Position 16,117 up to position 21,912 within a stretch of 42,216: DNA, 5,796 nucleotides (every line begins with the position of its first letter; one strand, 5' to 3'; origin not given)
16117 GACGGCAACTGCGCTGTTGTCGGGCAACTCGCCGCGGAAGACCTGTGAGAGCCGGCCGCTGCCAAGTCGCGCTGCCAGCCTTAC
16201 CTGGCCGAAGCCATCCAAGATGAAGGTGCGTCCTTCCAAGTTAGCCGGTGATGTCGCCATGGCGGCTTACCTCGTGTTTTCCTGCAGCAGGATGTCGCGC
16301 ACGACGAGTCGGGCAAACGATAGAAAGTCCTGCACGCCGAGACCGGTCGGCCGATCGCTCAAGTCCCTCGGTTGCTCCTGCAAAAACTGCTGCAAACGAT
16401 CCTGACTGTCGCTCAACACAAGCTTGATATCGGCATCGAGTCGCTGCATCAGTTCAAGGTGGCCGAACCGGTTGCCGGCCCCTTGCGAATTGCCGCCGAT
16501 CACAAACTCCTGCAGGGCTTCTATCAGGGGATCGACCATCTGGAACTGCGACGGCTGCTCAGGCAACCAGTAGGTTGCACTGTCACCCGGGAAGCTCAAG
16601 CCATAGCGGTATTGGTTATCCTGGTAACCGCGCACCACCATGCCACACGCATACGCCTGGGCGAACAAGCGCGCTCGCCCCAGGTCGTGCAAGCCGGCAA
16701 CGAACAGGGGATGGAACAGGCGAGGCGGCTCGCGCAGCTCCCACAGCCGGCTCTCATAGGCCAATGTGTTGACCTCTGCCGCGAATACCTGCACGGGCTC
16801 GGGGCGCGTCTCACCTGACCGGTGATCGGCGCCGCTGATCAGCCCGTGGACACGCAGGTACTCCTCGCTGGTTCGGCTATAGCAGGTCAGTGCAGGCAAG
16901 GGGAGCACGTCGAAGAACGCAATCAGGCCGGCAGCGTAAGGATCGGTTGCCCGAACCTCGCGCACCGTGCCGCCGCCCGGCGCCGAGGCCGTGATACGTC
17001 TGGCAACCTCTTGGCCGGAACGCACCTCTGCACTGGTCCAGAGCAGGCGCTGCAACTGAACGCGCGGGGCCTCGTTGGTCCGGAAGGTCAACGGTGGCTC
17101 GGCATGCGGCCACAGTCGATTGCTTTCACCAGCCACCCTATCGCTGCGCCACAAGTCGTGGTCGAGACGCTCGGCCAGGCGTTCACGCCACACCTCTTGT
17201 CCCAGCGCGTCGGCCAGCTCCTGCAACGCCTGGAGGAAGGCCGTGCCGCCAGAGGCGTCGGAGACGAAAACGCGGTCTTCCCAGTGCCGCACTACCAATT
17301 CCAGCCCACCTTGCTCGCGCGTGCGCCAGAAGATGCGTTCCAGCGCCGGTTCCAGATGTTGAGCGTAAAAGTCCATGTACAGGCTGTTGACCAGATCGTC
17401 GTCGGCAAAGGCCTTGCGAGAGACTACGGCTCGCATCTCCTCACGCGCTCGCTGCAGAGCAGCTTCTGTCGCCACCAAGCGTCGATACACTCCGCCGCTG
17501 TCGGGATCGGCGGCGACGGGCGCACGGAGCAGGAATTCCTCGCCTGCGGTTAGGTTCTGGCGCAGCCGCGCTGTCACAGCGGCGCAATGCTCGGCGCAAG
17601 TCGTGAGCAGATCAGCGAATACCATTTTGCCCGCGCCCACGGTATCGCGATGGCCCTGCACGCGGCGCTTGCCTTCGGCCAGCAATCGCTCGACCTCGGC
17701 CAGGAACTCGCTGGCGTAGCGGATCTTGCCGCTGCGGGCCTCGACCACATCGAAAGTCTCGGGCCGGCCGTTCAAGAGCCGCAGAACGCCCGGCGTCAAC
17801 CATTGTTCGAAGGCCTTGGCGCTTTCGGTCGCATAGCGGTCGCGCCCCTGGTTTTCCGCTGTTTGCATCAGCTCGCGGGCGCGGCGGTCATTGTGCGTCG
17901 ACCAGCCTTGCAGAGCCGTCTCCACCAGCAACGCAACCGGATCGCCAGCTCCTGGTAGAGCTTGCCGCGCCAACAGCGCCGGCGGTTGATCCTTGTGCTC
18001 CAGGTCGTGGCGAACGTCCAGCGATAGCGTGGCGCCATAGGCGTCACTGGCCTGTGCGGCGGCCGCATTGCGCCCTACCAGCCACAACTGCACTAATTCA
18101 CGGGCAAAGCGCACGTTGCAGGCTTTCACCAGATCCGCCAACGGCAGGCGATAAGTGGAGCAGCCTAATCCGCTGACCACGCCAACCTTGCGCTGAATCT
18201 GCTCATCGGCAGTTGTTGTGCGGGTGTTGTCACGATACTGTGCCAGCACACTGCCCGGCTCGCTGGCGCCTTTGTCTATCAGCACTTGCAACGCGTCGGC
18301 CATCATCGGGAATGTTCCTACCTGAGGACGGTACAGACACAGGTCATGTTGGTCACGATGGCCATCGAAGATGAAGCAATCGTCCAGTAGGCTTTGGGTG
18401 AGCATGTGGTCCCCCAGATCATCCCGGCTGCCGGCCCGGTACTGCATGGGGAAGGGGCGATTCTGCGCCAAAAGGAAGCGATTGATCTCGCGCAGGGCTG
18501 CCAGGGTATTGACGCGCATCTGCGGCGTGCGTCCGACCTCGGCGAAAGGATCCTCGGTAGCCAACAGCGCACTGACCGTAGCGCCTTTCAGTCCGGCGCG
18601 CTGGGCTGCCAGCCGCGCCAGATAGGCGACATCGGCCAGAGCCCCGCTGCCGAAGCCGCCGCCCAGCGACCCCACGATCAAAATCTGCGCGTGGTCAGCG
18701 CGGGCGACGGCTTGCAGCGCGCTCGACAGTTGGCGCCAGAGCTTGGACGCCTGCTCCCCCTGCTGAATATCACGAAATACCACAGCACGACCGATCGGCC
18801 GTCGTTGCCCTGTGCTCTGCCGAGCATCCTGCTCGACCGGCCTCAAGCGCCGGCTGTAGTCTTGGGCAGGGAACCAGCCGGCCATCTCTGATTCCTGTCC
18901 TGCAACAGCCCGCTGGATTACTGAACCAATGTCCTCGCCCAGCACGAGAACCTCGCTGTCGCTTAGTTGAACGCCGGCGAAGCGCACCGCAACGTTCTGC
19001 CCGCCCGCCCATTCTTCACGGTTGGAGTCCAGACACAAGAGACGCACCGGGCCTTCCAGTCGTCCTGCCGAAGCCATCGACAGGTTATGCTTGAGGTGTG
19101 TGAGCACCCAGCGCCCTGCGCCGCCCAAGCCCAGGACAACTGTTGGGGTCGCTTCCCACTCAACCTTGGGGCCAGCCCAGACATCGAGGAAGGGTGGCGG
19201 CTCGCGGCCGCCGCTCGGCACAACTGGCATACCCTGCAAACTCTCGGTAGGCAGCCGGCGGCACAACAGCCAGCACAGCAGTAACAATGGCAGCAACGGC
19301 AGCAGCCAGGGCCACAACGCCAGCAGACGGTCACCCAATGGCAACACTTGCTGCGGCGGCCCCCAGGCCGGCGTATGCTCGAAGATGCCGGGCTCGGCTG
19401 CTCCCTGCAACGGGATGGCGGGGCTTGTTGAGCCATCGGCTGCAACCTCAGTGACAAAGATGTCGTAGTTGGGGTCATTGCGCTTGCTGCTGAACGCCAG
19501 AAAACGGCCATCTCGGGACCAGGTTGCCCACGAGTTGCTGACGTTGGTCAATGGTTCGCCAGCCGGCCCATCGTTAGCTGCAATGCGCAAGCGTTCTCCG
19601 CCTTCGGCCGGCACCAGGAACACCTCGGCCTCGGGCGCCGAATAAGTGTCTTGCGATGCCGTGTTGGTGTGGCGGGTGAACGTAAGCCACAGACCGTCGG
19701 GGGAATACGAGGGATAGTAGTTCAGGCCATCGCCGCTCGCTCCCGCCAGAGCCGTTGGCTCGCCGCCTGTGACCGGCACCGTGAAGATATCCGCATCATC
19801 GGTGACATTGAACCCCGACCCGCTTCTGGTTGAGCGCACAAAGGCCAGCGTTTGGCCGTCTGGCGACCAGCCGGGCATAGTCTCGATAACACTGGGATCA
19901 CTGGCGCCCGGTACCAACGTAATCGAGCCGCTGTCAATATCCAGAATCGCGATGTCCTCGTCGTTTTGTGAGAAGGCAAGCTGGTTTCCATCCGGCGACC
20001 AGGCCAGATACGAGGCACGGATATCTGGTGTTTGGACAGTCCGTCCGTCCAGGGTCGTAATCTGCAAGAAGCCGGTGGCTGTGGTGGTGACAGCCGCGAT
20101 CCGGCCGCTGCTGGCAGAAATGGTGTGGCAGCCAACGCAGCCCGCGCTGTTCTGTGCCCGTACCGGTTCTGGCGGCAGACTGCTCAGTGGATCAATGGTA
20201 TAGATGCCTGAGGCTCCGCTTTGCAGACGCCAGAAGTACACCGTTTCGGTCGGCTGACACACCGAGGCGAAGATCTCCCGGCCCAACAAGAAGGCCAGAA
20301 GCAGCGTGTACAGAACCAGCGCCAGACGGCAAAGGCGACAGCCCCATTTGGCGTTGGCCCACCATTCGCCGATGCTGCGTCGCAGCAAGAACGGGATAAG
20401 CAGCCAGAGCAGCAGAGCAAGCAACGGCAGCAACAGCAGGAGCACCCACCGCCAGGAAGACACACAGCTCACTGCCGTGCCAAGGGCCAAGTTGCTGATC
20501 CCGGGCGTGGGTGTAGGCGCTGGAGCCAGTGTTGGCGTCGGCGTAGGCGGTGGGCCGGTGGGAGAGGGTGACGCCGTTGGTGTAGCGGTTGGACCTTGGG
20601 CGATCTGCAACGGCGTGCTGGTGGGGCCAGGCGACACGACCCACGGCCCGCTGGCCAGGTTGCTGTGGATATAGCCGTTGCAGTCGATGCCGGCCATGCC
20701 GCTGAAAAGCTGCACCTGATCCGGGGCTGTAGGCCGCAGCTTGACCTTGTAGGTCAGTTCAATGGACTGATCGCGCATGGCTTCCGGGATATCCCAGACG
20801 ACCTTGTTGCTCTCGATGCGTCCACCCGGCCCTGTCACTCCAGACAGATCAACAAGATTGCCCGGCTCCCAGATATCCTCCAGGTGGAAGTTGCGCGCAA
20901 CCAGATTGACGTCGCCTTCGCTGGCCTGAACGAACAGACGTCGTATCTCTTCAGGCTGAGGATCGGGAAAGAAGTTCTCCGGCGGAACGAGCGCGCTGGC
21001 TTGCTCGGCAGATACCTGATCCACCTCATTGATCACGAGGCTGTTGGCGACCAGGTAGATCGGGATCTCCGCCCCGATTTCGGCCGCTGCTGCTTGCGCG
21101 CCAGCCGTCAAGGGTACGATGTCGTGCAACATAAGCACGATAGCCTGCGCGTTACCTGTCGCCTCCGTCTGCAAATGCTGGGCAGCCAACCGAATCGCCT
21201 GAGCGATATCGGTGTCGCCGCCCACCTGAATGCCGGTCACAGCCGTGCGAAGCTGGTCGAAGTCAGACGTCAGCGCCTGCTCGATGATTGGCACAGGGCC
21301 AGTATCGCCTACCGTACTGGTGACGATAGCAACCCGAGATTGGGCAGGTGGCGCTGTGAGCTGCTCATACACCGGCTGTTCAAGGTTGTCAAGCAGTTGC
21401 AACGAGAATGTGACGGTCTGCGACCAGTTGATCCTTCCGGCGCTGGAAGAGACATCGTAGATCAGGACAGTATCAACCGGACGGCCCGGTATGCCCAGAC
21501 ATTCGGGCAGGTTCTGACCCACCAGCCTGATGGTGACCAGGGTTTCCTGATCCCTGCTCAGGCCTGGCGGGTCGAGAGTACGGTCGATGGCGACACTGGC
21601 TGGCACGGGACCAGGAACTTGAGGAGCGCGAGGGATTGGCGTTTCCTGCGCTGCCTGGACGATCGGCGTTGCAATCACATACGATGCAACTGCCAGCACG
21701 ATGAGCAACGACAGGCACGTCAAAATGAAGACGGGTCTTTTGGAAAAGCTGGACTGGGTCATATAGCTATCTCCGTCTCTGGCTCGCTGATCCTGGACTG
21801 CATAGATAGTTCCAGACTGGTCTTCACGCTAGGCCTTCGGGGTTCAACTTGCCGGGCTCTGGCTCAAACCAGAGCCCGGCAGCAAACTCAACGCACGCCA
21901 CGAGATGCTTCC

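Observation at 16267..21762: Single 1831-aa polypeptide wiring an external vWA domain and a PD40 propeller to a cytoplasmic tubulin-like GTPase through four TM helices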

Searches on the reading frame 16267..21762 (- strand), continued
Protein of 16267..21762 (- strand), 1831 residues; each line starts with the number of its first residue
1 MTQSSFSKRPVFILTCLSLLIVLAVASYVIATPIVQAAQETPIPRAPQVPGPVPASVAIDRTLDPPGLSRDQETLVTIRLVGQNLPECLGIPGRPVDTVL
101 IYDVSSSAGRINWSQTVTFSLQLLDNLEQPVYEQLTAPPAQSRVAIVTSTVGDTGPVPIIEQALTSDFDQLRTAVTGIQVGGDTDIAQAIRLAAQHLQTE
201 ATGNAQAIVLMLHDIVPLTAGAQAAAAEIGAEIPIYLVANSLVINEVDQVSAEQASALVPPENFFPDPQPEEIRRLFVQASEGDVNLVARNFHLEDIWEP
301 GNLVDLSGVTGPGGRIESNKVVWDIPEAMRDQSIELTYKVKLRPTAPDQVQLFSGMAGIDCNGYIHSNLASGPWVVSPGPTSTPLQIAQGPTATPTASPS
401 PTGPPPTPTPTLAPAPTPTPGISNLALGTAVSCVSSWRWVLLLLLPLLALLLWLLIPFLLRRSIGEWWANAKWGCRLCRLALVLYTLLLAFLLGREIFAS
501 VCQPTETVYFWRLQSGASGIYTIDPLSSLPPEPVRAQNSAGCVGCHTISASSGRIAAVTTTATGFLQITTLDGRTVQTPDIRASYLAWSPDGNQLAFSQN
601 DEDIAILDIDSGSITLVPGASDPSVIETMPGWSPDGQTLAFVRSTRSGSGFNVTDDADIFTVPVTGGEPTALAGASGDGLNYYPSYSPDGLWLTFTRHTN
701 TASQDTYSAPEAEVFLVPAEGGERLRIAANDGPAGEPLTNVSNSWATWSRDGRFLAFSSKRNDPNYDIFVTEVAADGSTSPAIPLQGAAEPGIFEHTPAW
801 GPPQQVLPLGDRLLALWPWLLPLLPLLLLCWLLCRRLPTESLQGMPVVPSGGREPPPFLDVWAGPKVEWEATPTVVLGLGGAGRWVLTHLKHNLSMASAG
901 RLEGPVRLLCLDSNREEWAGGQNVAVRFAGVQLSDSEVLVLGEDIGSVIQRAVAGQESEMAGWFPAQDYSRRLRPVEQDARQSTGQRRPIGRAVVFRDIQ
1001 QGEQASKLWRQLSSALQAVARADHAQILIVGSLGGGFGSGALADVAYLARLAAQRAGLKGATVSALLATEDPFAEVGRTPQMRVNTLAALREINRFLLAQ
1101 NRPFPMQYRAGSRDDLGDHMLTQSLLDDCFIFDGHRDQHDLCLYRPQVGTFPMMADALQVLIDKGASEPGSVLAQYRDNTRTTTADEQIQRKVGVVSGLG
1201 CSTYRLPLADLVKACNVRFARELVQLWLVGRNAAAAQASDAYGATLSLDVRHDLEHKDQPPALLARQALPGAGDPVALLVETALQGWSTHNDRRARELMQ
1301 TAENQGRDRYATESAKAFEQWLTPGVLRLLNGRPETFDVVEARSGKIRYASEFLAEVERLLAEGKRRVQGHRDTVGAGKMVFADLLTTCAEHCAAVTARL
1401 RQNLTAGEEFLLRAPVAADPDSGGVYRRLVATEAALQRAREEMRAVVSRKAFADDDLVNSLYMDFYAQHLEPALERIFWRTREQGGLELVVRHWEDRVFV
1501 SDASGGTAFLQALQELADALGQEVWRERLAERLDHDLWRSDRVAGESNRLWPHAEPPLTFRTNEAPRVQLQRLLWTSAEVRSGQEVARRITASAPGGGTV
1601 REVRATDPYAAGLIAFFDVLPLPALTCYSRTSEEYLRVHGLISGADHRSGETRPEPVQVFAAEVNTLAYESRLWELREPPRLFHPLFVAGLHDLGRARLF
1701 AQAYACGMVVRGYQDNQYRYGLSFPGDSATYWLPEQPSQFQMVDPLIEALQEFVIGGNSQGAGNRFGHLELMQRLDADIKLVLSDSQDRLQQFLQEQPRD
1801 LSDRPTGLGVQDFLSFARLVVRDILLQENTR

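Call 65: find_encoding_contigs(protein=P0002, flank=10000, max_places=3)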
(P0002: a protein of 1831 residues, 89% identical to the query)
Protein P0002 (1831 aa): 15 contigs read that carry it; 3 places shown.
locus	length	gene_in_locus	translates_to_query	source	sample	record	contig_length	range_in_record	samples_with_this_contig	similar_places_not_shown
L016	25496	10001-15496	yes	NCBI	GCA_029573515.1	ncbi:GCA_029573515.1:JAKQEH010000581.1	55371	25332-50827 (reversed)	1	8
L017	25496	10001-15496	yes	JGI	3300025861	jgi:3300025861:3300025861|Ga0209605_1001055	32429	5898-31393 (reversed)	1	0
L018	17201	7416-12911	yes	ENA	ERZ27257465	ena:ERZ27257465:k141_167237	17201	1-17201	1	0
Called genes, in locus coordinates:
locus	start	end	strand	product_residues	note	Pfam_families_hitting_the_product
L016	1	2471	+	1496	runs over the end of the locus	-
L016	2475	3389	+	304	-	PF00149:Metallophos, PF12850:Metallophos_2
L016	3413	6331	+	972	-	PF13519:VWA_2, PF00630:Filamin (faint)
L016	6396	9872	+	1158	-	PF13809:Tubulin_2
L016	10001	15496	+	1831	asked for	PF00092:VWA, PF13519:VWA_2, PF26550:Tricorn_2nd, PF07676:PD40 (faint), PF26549:Tricorn_N, PF13809:Tubulin_2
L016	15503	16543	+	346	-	-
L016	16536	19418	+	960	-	-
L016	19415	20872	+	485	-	-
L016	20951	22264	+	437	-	-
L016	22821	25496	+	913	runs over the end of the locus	-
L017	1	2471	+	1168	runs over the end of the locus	?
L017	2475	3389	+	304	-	PF00149:Metallophos, PF12850:Metallophos_2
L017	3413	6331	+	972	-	PF13519:VWA_2, PF00630:Filamin (faint)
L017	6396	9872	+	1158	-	PF13809:Tubulin_2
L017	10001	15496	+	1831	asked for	PF00092:VWA, PF13519:VWA_2, PF26550:Tricorn_2nd, PF07676:PD40 (faint), PF26549:Tricorn_N, PF13809:Tubulin_2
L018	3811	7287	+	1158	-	PF13809:Tubulin_2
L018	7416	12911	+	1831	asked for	PF00092:VWA, PF13519:VWA_2, PF26550:Tricorn_2nd, PF07676:PD40 (faint), PF26549:Tricorn_N, PF13809:Tubulin_2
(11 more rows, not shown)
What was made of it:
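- The same 1831-aa product (89% identity) lies on at least 15 contigs from NCBI, JGI and ENA assemblies with identical neighbours (call 65).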

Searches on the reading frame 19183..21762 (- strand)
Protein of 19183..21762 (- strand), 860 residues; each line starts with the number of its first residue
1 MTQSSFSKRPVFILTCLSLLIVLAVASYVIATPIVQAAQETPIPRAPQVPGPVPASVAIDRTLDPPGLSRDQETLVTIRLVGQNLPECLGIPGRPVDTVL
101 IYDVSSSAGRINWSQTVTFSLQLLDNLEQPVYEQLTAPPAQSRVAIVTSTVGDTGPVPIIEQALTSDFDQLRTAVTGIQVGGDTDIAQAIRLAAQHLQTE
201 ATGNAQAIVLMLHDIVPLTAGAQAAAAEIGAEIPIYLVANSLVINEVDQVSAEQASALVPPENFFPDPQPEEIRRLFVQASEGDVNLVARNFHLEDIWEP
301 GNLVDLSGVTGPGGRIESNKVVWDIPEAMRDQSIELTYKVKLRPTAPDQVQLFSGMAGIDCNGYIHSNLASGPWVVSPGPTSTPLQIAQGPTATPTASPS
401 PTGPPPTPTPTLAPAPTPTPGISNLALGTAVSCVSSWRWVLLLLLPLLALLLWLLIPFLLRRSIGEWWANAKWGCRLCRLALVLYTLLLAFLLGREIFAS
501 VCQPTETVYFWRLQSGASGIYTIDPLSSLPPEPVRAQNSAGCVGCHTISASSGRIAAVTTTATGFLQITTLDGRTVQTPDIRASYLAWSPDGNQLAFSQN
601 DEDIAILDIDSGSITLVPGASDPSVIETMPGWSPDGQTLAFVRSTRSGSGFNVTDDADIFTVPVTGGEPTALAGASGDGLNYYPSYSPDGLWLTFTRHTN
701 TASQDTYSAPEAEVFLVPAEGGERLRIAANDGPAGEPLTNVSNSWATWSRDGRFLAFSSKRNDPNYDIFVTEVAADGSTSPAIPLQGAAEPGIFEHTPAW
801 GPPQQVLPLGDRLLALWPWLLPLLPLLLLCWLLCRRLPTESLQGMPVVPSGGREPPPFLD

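Call 60: predict_structure(alignment_id=A4)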
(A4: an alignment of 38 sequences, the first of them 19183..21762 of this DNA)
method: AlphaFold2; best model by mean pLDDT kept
length: 860 residues; sequences in the alignment: 38
mean_pLDDT: 80.6   pTM: 0.51
mean pLDDT of the five models: 80.6, 80.4, 80.3, 79.9, 79.0
residues with pLDDT >= 90: 391; 70-90: 294; 50-70: 65; < 50: 110
segments of 3 or more residues with pLDDT < 50: 1-6, 27-51, 371-431, 839-853, 858-860
pLDDT, mean of each block of 10 residues (from residue 1): 45 78 55 33 34 77 83 90 86 94 83 92 92 75 95 87 95 91 90 97 94 87 95 96 87 92 94 94 91 81 90 90 90 95 79 71 64 38 31 32 36 34 34 61 86 85 75 88 93 85 82 82 86 88 83 89 88 87 92 93 91 92 89 97 79 83 94 93 95 92 69 95 95 89 93 94 89 94 88 90 79 87 91 70 46 50
secondary structure, 60 per line:
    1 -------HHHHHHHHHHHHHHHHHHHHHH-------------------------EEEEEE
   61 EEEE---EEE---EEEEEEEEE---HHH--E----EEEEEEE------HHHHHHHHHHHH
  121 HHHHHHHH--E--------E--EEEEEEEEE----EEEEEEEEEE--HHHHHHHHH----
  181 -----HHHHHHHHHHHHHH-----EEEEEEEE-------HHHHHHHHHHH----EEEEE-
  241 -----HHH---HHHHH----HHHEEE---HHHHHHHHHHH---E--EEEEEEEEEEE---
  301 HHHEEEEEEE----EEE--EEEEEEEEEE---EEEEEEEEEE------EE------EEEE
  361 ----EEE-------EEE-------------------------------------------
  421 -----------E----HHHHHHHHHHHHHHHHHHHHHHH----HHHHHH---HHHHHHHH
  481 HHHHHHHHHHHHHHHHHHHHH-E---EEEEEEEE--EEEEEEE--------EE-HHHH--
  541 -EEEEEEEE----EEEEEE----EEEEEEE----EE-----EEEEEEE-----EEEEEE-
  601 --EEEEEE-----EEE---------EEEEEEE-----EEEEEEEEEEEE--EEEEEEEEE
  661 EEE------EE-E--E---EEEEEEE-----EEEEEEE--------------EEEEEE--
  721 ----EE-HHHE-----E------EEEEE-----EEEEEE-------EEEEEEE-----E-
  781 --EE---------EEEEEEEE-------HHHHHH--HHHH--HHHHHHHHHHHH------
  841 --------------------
elements in order (helices of 4 or more, strands of 3 or more residues): H8-29 E55-64 E68-70 E74-82 E96-102 H109-128 E143-151 E156-165 H168-176 H186-199 E205-212 H220-230 E235-239 H252-256 E264-266 H270-280 E287-297 E304-310 E315-317 E320-329 E333-342 E357-360 E365-367 E375-377 H437-459 H464-469 H473-501 E507-514 E517-523 H535-538 E542-549 E554-559 E564-570 E582-588 E594-599 E603-608 E614-616 E626-632 E638-649 E652-663 E680-686 E692-698 E713-718 E744-748 E754-759 E767-773 E794-801 H809-814 H817-820 H823-834
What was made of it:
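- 21673..21741 (-): N-terminal hydrophobic segment (aa 8-30). It is either a signal anchor or a long signal peptide. K8 and R9 precede it, and a possible VQA|AQ cleavage site follows. AlphaFold2 helix at aa 8-29 (call 60).
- Checked: AlphaFold2 models them as helices at aa 8-29, 437-459, 473-501 and 809-834 (call 60).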

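Call 62: fold_search(model_id=the predicted structure, library=pdb)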
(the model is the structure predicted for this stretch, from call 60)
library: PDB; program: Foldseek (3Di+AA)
matches with E <= 10: 1803; with E <= 0.001: 1101
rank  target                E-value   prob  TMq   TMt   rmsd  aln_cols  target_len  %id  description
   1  4r40_A                8.8e-15  1.00  0.27  0.55   6.1       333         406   20  Crystal Structure of TolB/Pal complex from Yersinia pestis. (released 2014-09-03)
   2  4r40_C                1.2e-14  1.00  0.27  0.54   6.4       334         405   19  Crystal Structure of TolB/Pal complex from Yersinia pestis. (released 2014-09-03)
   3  2ivz_C                1.6e-14  1.00  0.27  0.56   5.7       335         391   17  Structure of TolB in complex with a peptide of the colicin E9 T- domain (released 2006-08-16)
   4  2ivz_A                3.4e-14  1.00  0.26  0.53   6.7       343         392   17  Structure of TolB in complex with a peptide of the colicin E9 T- domain (released 2006-08-16)
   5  6pnv                  5.1e-14  1.00  0.26  0.52   5.7       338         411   17  1.42 Angstrom Resolution Crystal Structure of Translocation Protein TolB from Salmonella enterica (released 2019-07-17)
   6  4pwz_A                5.6e-14  1.00  0.27  0.55   6.3       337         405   18  Crystal structure of TolB protein from Yersinia pestis CO92 (released 2014-04-02)
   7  9a2l_MODEL_1_A        5.6e-14  1.00  0.26  0.50   6.0       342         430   18  Model of E. coli TolB by in-cell photo-crosslinking MS and deep learning (released 2023-02-24)
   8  2w8b_B                1.7e-13  1.00  0.27  0.55   6.3       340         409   18  Crystal structure of processed TolB in complex with Pal (released 2009-02-17)
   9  2w8b_A                3.2e-13  1.00  0.27  0.54   5.5       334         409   18  Crystal structure of processed TolB in complex with Pal (released 2009-02-17)
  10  4pwz_B                3.4e-13  1.00  0.27  0.54   6.2       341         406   18  Crystal structure of TolB protein from Yersinia pestis CO92 (released 2014-04-02)
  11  6m3y                  3.8e-12  1.00  0.19  0.20  46.9       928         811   10  Crystal structure of pilus adhesin, SpaC from Lactobacillus rhamnosus GG - open conformation (released 2020-07-29)
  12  7mx5_B                1.9e-11  1.00  0.21  0.42  13.2       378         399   18  Crystal structure of TolB from Acinetobacter baumannii (released 2021-05-26)
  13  6to1                  2.0e-11  1.00  0.20  0.28  11.5       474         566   11  Crystal structure of three N-terminal domains of the type V pili tip protein Mfa5 from Porphyromonas gingivalis (released 2020-12-02)
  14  6m48_A                3.3e-11  1.00  0.19  0.20  49.2       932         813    9  Crystal structure of pilus adhesin, SpaC from Lactobacillus rhamnosus GG - P21212 form (released 2020-07-29)
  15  7mx5_A                5.8e-11  1.00  0.21  0.42  13.2       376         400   18  Crystal structure of TolB from Acinetobacter baumannii (released 2021-05-26)
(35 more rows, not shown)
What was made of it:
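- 20917..21477 (-): vWA domain (aa 96-282), predicted to lie outside the cell. The MIDAS motif DVSSS is aa 103-107, nt 21442-21456. Foldseek matches to the vWA adhesins SpaC and Mfa5, to ANTXR2 and to the integrin beta-I domain (call 62).
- The ectodomain model retrieves TolB (E 9e-15) and vWA adhesins (calls 60, 62). The TolB-like propeller and the vWA adhesin-like folds are typical envelope or protein-binding modules (call 62).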
